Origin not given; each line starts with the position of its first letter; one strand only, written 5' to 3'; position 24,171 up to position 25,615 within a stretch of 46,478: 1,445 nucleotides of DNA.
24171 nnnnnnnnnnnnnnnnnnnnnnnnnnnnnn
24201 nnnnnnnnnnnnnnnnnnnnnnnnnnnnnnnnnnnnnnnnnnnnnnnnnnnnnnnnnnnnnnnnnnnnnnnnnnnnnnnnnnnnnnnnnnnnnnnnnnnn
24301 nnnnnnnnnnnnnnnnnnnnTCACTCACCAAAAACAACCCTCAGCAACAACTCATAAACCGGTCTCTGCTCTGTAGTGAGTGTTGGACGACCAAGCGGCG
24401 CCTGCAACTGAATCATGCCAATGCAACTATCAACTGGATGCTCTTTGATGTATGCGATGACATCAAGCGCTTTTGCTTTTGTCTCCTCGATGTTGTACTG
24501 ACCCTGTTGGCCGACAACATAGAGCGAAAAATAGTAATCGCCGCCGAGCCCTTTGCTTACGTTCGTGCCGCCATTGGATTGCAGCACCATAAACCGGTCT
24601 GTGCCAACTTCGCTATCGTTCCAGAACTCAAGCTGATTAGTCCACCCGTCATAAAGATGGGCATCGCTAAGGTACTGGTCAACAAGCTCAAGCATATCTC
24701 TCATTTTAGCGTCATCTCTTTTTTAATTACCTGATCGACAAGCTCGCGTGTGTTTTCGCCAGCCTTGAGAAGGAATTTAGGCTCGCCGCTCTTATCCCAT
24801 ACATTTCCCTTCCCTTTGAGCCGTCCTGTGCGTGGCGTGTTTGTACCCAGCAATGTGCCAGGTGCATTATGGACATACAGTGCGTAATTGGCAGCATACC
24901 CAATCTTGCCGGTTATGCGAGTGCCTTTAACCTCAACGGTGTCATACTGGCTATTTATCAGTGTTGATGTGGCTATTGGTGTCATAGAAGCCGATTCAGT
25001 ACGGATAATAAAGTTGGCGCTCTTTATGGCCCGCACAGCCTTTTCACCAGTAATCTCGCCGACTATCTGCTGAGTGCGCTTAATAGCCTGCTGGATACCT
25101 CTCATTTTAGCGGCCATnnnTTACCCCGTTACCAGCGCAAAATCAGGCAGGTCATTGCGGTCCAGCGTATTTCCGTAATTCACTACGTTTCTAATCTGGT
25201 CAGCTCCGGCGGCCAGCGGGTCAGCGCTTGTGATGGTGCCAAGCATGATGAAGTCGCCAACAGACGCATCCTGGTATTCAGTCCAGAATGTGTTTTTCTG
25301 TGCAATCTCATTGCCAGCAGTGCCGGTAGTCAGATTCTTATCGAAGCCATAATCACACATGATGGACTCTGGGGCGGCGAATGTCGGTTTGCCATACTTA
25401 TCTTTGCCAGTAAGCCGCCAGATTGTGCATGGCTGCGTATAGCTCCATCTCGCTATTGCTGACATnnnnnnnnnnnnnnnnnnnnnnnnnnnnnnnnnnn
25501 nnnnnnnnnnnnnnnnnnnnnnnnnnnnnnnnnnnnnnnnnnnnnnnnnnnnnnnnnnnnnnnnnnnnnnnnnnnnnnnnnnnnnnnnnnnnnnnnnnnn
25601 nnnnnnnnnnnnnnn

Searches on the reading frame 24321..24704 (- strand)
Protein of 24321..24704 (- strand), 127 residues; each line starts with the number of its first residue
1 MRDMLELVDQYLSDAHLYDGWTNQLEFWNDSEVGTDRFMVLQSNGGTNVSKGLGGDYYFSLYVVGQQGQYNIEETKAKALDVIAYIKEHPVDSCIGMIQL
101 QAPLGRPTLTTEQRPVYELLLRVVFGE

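Call 52: search_protein_families(library=phrogs, proteins=[window:24321-24704:-])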
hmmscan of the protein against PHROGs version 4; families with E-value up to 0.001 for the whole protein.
window:24321-24704:- (127 aa): 1 family
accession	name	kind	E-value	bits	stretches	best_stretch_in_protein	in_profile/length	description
phrog_782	-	unknown function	2e-39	135.7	1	3-126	4-128/129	-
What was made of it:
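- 24321..24704 (-): Right neighbour, convergent. Its stop codon abuts the CCA. Relatives annotate it as a tail-to-head joining or tail completion protein. Call 52: phrog_782 (unknown function), E = 2e-39.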

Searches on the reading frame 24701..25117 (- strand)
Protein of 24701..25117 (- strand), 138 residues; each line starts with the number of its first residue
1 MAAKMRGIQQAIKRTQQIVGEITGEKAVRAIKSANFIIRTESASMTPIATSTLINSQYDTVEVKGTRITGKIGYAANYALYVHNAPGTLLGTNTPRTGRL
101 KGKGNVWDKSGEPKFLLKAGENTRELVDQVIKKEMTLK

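Call 52: search_protein_families(library=phrogs, proteins=[window:24701-25117:-])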
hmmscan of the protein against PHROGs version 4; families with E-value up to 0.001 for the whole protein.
window:24701-25117:- (138 aa): 1 family
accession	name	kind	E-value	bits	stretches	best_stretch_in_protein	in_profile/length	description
phrog_5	-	connector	3.1e-11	44.5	1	2-135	84-205/239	tail completion or Neck1 protein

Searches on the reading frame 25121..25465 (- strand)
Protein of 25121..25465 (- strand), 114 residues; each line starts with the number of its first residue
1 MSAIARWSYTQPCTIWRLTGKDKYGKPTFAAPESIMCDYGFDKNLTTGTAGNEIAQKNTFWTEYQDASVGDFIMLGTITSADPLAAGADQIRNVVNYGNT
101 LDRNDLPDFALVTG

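Call 52: search_protein_families(library=phrogs, proteins=[window:25121-25465:-])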
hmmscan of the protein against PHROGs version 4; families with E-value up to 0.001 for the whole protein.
window:25121-25465:- (114 aa): 1 family
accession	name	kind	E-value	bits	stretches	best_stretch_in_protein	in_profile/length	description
phrog_797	-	unknown function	1.3e-41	142.5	1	1-114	1-117/117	-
